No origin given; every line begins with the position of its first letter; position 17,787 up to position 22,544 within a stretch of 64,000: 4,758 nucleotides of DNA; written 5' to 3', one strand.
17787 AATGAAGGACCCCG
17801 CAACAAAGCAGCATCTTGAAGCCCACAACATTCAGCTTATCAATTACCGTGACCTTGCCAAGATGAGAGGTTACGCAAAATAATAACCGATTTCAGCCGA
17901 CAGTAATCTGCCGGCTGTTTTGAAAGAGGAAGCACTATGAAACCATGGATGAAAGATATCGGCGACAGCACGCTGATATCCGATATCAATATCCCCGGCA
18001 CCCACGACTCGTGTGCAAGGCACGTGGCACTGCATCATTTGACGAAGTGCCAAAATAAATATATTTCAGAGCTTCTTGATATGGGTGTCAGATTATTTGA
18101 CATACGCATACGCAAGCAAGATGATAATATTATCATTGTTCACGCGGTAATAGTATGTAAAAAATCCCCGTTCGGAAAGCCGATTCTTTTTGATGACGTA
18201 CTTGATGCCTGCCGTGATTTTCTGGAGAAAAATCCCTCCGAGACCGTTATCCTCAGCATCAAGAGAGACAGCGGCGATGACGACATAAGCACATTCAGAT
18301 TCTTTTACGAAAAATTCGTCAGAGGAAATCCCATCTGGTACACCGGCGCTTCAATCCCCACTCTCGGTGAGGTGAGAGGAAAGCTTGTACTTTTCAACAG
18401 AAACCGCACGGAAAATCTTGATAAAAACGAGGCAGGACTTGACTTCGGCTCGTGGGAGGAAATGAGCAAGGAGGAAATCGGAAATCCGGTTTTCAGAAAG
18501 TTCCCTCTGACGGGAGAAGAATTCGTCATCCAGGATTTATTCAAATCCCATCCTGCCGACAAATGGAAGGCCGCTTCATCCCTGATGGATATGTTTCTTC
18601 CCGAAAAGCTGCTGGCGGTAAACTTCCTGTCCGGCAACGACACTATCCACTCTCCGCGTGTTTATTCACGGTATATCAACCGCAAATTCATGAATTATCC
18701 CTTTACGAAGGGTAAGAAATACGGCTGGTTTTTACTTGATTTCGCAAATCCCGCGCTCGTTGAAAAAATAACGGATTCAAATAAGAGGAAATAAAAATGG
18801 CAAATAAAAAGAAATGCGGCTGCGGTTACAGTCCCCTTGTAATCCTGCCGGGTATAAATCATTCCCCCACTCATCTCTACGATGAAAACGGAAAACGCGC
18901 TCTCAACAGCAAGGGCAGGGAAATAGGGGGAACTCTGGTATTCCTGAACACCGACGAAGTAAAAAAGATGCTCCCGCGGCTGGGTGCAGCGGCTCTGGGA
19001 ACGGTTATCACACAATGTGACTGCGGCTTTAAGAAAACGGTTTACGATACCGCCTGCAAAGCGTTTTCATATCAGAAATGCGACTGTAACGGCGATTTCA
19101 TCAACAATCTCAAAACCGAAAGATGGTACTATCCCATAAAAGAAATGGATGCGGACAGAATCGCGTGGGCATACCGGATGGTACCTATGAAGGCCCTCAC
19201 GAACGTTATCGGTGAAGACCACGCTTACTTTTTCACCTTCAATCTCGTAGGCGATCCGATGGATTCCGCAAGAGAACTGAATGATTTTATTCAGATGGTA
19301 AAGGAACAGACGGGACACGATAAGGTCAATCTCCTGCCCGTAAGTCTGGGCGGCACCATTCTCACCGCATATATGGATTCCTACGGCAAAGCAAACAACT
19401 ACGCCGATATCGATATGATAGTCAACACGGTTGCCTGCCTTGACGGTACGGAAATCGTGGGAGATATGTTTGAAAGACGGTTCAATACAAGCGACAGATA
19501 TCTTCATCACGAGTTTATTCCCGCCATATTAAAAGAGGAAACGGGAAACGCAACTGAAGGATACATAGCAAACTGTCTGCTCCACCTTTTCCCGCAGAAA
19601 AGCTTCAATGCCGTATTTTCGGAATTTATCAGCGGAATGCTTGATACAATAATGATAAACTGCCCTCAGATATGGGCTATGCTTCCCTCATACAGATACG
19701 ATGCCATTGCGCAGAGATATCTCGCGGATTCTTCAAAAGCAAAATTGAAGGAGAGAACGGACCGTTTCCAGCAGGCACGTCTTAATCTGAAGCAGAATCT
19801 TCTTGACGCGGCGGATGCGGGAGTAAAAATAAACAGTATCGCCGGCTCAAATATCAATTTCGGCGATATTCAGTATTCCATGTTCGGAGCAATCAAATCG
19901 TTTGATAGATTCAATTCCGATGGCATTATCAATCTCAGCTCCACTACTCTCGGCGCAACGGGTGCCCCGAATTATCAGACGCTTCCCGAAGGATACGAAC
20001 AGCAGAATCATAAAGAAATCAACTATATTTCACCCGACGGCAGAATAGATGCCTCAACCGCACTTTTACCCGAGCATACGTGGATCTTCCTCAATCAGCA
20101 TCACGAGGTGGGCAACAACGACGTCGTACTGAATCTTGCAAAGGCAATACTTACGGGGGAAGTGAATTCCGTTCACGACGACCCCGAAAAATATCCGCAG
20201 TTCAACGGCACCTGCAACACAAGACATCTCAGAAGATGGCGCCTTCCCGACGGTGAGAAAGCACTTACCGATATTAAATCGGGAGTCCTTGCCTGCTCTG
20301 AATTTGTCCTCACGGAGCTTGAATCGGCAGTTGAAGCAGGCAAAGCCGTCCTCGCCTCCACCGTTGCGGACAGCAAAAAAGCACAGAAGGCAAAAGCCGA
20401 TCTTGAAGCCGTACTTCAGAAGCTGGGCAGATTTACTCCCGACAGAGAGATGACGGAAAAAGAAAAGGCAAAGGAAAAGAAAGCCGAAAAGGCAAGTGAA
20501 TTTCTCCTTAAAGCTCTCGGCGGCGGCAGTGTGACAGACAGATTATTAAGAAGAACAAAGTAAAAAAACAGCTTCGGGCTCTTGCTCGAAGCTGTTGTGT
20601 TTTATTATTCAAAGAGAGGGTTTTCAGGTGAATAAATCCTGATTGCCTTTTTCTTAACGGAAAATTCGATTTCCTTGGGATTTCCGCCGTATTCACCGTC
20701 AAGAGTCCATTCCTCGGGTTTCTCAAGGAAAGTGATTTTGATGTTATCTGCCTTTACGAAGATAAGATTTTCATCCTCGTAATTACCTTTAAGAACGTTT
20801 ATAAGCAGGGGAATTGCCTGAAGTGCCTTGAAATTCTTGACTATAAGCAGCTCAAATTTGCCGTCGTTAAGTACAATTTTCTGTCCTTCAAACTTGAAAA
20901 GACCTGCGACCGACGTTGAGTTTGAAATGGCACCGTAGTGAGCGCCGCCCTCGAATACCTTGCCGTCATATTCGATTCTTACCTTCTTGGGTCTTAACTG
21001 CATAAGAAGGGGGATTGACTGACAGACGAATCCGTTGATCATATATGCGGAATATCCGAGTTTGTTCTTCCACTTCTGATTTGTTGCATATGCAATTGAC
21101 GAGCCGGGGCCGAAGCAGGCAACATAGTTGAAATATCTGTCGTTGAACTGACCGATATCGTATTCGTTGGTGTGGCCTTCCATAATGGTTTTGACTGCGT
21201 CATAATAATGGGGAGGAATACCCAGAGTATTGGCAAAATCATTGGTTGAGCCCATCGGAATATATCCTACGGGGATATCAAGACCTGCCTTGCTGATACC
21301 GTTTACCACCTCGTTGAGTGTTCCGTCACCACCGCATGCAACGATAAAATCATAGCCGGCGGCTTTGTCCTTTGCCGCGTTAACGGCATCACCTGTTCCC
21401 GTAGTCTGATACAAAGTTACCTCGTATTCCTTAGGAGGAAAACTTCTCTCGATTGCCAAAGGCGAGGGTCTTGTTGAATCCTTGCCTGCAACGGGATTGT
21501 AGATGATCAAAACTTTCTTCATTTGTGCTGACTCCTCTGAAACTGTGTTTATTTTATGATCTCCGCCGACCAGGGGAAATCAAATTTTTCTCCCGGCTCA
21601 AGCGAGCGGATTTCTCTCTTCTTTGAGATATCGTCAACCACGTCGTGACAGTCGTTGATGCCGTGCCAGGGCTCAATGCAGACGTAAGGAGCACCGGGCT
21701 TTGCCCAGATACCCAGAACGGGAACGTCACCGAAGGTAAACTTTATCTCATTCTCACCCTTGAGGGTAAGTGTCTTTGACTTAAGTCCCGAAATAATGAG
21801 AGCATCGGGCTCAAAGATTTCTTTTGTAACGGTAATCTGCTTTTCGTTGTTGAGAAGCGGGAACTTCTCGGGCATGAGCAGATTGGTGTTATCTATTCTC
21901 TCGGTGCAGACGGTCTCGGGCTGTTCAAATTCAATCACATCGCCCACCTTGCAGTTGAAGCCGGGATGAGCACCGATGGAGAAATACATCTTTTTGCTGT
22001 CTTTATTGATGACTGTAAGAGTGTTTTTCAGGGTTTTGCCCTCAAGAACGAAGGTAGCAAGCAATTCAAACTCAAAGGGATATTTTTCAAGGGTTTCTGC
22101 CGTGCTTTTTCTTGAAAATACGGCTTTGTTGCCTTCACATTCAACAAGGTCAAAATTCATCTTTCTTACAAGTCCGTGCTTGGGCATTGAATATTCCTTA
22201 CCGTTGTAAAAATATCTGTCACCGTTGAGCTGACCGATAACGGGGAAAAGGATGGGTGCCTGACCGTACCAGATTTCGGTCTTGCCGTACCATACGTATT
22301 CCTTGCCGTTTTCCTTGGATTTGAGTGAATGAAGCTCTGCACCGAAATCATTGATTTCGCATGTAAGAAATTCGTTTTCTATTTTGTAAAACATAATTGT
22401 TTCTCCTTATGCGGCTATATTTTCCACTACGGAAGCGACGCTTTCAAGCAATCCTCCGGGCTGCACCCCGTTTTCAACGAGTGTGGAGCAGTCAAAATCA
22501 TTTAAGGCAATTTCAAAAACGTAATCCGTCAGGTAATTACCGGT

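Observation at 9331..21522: Eleven-gene phosphodiesterase / lipase / transporter block: candidate undescribed glyco-phospholipid head-group salvage system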

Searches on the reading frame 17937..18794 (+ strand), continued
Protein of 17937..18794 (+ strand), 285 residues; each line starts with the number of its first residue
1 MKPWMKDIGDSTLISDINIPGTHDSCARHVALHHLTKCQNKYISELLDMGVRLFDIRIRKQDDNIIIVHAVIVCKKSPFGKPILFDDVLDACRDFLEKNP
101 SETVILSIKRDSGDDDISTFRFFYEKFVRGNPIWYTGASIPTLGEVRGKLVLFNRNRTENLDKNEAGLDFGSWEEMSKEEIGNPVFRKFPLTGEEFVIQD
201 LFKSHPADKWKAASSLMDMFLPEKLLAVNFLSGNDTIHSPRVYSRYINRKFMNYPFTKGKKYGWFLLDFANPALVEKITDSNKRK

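Call 49: search_protein_families(library=pfam, proteins=[L040:1511-3091:+, L040:3105-4418:+, L040:4419-6152:+, L040:6158-6730:+, L040:6745-8052:+, L040:8067-8498:+, L040:10857-13370:-, L030:14208-16172:-, L030:11992-14181:-, L030:18236-20776:-], max_evalue=0.001)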
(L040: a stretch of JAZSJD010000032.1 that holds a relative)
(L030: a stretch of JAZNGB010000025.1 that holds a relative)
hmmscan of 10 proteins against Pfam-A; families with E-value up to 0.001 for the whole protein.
L040:1511-3091:+ (526 aa): 1 family
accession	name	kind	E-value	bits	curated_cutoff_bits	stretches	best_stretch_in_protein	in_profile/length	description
PF00474.23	SSF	-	5.6e-58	197.2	22.8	1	51-461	1-406/406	Sodium:solute symporter family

L040:3105-4418:+ (437 aa): 2 families
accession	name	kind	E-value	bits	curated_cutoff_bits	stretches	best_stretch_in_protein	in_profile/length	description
PF14535.12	AMP-binding_C_2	-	3e-30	104.8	25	1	337-433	1-96/96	AMP-binding enzyme C-terminal domain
PF00501.34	AMP-binding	-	9.7e-12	44.8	29.9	1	82-288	159-375/384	AMP-binding enzyme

L040:4419-6152:+ (577 aa): 7 families
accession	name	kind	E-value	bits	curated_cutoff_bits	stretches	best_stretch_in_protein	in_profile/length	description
PF02775.26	TPP_enzyme_C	-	1.4e-22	80.6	21.9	1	361-505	1-149/151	Thiamine pyrophosphate enzyme, C-terminal TPP binding domain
PF01855.24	POR_N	-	8.5e-14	52.3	27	1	14-193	2-193/231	Pyruvate flavodoxin/ferredoxin oxidoreductase, thiamine diP-bdg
PF00037.32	Fer4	-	2.5e-06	27.5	21.1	1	552-574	2-24/24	4Fe-4S binding domain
PF12797.12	Fer4_2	-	8e-06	25.9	24.5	0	522-543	2-22/22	4Fe-4S binding domain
PF12837.12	Fer4_6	-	5.2e-05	23.5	25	0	551-573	2-24/24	4Fe-4S binding domain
PF13237.11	Fer4_10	-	6.2e-05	23.3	25.5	1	524-568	3-52/53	4Fe-4S dicluster domain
PF14697.11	Fer4_21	-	0.0005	20.6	35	0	525-573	3-57/59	4Fe-4S dicluster domain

L040:6158-6730:+ (190 aa): 1 family
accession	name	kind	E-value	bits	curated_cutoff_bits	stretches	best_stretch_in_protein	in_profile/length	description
PF01558.24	POR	-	1.4e-42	146.2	27.4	1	12-188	1-172/173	Pyruvate ferredoxin/flavodoxin oxidoreductase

L040:6745-8052:+ (435 aa): 3 families
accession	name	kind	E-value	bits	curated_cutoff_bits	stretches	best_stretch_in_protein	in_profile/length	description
PF14535.12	AMP-binding_C_2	-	4.8e-31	107.3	25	1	338-433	1-96/96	AMP-binding enzyme C-terminal domain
PF00501.34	AMP-binding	-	5.1e-13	49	29.9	1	64-288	151-374/384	AMP-binding enzyme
PF04443.18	LuxE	-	4.1e-07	29.6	24.9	1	233-323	279-368/391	Acyl-protein synthetase, LuxE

L040:8067-8498:+ (143 aa): 8 families
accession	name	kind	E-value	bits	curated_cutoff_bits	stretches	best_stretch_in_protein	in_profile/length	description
PF19571.5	ACT_8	-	6.3e-28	97.8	23.5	1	1-141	1-139/141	ACT domain pair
PF01842.31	ACT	-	4e-19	68.5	27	2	6-61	3-60/66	ACT domain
PF22629.2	ACT_AHAS_ss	-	6.3e-17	61.9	27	2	6-61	1-58/67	AHAS small subunit-like ACT domain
PF13840.12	ACT_7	-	2.4e-08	34.1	27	1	71-128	11-64/65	ACT domain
PF13291.12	ACT_4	-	3.4e-08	34.5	27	1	5-45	8-50/80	ACT domain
PF22468.2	ACT_9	-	2.1e-06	27.8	27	0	71-128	3-58/61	ACT domain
PF13710.12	ACT_5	-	9.5e-05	22.6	27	1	78-130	1-52/62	ACT domain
PF05123.17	S_layer_N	-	0.00055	19.8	27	1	84-125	206-247/359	S-layer like family, central region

L040:10857-13370:- (837 aa): 4 families
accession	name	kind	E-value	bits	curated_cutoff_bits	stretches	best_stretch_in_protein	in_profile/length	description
PF08757.17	CotH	-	1.2e-43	150.3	23.8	1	505-815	1-320/322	CotH kinase protein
PF00932.25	LTD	-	7.8e-26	91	34.3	2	215-320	6-108/109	Lamin Tail Domain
PF13287.12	Fn3_assoc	-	6.4e-15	55.4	23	1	378-433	4-59/59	Fn3 associated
PF13290.12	CHB_HEX_C_1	-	6e-14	52.2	22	1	370-430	5-67/67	Chitobiase/beta-hexosaminidase C-terminal domain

L030:14208-16172:- (654 aa): 0 families

L030:11992-14181:- (729 aa): 0 families

L030:18236-20776:- (846 aa): 1 family
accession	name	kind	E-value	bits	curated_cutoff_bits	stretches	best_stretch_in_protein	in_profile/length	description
PF00404.24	Dockerin_1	-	1.1e-08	35.6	22.9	1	784-835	1-52/57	Dockerin type I domain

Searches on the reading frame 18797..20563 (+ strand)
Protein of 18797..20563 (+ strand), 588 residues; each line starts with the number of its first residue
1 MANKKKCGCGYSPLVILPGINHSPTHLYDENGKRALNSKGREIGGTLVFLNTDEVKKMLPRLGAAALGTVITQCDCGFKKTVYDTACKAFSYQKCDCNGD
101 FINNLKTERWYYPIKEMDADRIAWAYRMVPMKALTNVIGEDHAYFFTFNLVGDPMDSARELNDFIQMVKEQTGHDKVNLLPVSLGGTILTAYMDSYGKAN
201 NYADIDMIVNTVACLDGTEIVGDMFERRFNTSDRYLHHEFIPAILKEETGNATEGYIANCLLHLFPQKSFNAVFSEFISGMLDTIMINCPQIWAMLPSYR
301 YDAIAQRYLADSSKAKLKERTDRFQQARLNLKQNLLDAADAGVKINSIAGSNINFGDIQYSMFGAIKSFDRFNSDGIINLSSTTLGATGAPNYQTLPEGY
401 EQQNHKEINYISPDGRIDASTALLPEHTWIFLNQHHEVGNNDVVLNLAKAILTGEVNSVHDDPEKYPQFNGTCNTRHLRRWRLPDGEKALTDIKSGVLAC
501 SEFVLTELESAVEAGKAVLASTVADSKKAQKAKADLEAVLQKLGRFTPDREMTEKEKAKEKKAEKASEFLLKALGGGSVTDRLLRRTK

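Call 3: search_protein_families(library=pfam, proteins=[window:18797-20563:+], max_evalue=0.01)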
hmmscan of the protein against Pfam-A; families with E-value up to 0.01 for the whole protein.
window:18797-20563:+ (588 aa): 2 families
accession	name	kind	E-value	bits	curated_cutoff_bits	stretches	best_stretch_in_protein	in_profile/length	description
PF00561.26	Abhydrolase_1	-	0.0033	17.6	25.8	1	160-196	54-90/245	alpha/beta hydrolase fold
PF06028.17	DUF915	-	0.0067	16.3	22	0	155-218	83-146/255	Alpha/beta hydrolase of unknown function (DUF915)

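Call 6: search_protein_families(library=ncbifam, proteins=[window:18797-20563:+], max_evalue=0.01)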
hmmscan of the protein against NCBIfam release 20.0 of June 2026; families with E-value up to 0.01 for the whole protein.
window:18797-20563:+ (588 aa): 1 family
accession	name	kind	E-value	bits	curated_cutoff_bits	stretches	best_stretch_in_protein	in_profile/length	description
NF050060.1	e_nPHAscl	equivalog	0.0016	17.6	450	1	160-217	121-175/345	extracellular native short-chain-length polyhydroxyalkanoate depolymerase PhaZ7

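Call 8: find_encoding_contigs(protein=window:18797-20563:+, flank=10000, max_places=8)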
Protein window:18797-20563:+ (588 aa): 3 contigs read that carry it; 1 place shown.
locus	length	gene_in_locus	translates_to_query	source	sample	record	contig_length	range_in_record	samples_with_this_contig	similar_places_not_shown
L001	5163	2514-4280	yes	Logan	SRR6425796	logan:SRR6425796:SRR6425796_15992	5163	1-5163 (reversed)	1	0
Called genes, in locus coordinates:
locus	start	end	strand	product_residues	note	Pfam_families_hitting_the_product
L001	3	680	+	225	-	?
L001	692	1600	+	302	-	PF04794:YdjC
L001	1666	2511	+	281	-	PF00388:PI-PLC-X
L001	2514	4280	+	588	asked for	-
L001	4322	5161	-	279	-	?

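Call 41: search_protein_representatives(protein=window:18797-20563:+)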
Query: 588 residues. Proteins with E-value up to 0.001 (for the whole library): 1009; up to 1e-10: 705; up to 1e-30: 145. The best 150 are listed.
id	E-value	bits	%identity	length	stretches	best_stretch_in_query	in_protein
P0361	2.0e-168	578.0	48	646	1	8-581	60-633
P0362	1.5e-167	575.1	50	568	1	12-567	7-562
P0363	5.8e-157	540.2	46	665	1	10-584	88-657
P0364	3.8e-144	497.9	45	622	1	9-584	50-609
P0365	5.3e-140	484.2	44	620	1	8-580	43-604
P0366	5.1e-133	461.1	41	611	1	8-551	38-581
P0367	1.8e-131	456.0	43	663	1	7-547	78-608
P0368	1.4e-126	439.9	46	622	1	12-480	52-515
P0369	3.4e-121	422.1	41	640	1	6-581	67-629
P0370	1.0e-120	420.5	42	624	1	12-541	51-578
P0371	9.8e-120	417.3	40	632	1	11-549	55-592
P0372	1.0e-119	417.3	40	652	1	7-555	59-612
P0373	4.3e-117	408.6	38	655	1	13-561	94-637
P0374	3.9e-116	405.4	38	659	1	8-578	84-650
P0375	1.6e-113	396.8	37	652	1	12-584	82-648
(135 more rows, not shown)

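Call 44: search_solved_structures(query=A3, max_evalue=1, show_alignments=2)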
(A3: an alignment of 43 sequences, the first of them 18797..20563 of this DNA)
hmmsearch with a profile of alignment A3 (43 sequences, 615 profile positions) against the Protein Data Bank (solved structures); distinct sequences matched with E-value up to 1: 44.
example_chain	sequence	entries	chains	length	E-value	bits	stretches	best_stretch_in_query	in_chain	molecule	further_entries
6nkc_A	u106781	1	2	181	8e-09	37.7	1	176-242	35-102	Lipase, Lip_vut1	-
3d2c_A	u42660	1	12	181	4.4e-07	31.9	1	175-242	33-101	Lipase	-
3qmm_A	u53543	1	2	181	5.2e-07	31.7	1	175-242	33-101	Lipase estA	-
3d2b_A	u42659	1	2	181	1.4e-06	30.3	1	175-242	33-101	Lipase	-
1t4m_A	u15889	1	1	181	1.7e-06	30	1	175-243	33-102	LIPASE A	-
1i6w_A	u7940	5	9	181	2e-06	29.7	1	175-242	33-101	LIPASE A | lipase | Esterase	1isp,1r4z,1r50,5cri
3d2a_A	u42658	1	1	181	2.1e-06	29.7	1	175-242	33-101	Lipase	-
1t2n_A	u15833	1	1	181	2.1e-06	29.7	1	175-242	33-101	Lipase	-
4bvl_A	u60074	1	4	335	2.5e-06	29.5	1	196-329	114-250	PHB DEPOLYMERASE PHAZ7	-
5ct4_A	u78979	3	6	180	2.6e-06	29.4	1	175-242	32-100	Esterase | Wild-type Bacillus subtilis lipase A with 10% [BMIM][Cl] chain A | Lipase EstA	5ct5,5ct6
8xy5_A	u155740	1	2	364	2.7e-06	29.3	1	191-265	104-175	Alpha/beta hydrolase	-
5ct8_A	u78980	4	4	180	3.4e-06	29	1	175-242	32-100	Quadruple mutant lipase A | Esterase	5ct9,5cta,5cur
2qxt_A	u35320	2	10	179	4.7e-06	28.5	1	175-242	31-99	Lipase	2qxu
3qzu_A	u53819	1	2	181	7e-06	28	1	184-242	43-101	Lipase estA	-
5h6b_A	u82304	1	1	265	1.4e-05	27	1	185-254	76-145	Putative secreted lipase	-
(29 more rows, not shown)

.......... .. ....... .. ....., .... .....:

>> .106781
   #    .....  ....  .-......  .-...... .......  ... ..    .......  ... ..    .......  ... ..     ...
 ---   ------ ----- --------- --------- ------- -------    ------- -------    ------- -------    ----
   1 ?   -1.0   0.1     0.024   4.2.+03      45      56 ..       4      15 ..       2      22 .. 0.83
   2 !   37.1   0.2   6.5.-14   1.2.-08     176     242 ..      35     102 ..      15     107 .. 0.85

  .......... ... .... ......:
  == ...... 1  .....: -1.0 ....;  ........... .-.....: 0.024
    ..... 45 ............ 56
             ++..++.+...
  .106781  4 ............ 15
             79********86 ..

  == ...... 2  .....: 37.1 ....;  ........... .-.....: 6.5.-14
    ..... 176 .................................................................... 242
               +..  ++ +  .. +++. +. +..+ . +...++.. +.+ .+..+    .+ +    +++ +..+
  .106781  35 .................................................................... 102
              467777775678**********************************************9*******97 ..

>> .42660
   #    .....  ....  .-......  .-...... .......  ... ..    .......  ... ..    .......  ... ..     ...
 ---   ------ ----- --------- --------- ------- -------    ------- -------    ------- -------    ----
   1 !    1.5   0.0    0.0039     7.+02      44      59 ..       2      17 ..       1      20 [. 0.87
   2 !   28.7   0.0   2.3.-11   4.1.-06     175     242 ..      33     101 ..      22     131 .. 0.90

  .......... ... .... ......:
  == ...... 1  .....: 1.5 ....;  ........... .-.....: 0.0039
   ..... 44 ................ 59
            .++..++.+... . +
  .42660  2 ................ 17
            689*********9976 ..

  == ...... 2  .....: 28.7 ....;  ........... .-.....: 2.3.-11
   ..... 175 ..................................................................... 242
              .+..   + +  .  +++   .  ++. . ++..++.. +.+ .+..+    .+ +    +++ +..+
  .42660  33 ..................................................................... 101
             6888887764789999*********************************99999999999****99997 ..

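Call 45: search_protein_families(library=pfam, alignment_id=A3, max_evalue=0.01)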
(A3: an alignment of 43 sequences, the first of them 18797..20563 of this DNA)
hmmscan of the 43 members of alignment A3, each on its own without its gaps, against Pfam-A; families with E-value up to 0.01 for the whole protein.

A. member 1, window:18797-20563:+ (588 aa): 2 families
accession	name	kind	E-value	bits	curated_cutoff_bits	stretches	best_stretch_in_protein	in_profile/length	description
PF00561.26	Abhydrolase_1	-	0.0033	17.6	25.8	1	160-196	54-90/245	alpha/beta hydrolase fold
PF06028.17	DUF915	-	0.0067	16.3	22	0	155-218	83-146/255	Alpha/beta hydrolase of unknown function (DUF915)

B. families by the number of members that match (of 43 scanned): 11 families
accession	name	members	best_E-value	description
PF00561.26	Abhydrolase_1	18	5.4e-08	alpha/beta hydrolase fold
PF12146.15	Hydrolase_4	4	0.00032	Serine aminopeptidase, S33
PF02089.21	Palm_thioest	4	0.00049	Palmitoyl protein thioesterase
PF06028.17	DUF915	3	0.0035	Alpha/beta hydrolase of unknown function (DUF915)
PF05990.18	DUF900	1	0.0005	Alpha/beta hydrolase of unknown function (DUF900)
PF25528.1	DUF7917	1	0.0013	Domain of unknown function (DUF7917)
PF09971.14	DUF2206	1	0.0016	Predicted membrane protein (DUF2206)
PF08938.16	HBS1_N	1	0.0037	HBS1 N-terminus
PF25711.1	crAss_THB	1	0.0044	Crassvirus tail hub protein B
PF18938.6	aRib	1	0.0071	Atypical Rib domain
PF24753.1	DUF7698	1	0.009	Domain of unknown function (DUF7698)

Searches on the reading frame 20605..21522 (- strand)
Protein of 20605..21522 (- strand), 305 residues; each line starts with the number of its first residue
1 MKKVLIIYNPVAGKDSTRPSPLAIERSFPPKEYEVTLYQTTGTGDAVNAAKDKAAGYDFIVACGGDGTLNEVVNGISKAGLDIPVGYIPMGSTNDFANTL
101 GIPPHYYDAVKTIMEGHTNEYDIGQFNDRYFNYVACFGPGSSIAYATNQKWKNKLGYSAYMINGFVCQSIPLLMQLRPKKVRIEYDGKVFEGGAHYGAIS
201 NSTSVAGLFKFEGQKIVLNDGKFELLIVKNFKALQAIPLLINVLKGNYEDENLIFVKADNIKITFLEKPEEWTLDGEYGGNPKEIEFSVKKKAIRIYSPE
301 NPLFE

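Call 4: search_protein_families(library=pfam, proteins=[window:20605-21522:-], max_evalue=0.01)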
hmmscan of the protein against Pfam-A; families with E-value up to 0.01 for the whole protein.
window:20605-21522:- (305 aa): 3 families
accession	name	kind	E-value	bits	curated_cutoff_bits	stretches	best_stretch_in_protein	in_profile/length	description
PF00781.29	DAGK_cat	-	5.8e-33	113.6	23.6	1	3-125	1-124/125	Diacylglycerol kinase catalytic domain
PF19279.4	YegS_C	-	2.4e-05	24.6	27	1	168-283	30-145/158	YegS C-terminal NAD kinase beta sandwich-like domain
PF01513.26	NAD_kinase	-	4.3e-05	24.3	25.5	1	51-117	67-129/130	ATP-NAD kinase N-terminal domain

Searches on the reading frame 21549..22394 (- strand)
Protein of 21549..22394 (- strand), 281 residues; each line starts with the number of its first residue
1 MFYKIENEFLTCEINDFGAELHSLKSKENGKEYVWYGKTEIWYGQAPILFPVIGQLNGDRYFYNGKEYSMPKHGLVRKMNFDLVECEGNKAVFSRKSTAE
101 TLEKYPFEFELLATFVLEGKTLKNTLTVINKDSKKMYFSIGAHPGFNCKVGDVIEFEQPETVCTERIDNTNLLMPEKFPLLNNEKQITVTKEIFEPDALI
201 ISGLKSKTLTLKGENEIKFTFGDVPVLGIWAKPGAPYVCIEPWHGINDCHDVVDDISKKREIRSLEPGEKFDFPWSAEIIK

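Call 4: search_protein_families(library=pfam, proteins=[window:21549-22394:-], max_evalue=0.01)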
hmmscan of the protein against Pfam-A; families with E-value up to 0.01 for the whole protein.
window:21549-22394:- (281 aa): 1 family
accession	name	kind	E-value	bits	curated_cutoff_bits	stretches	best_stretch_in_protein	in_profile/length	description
PF01263.26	Aldose_epim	-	4.8e-29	102.1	27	1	3-244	3-278/299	Aldose 1-epimerase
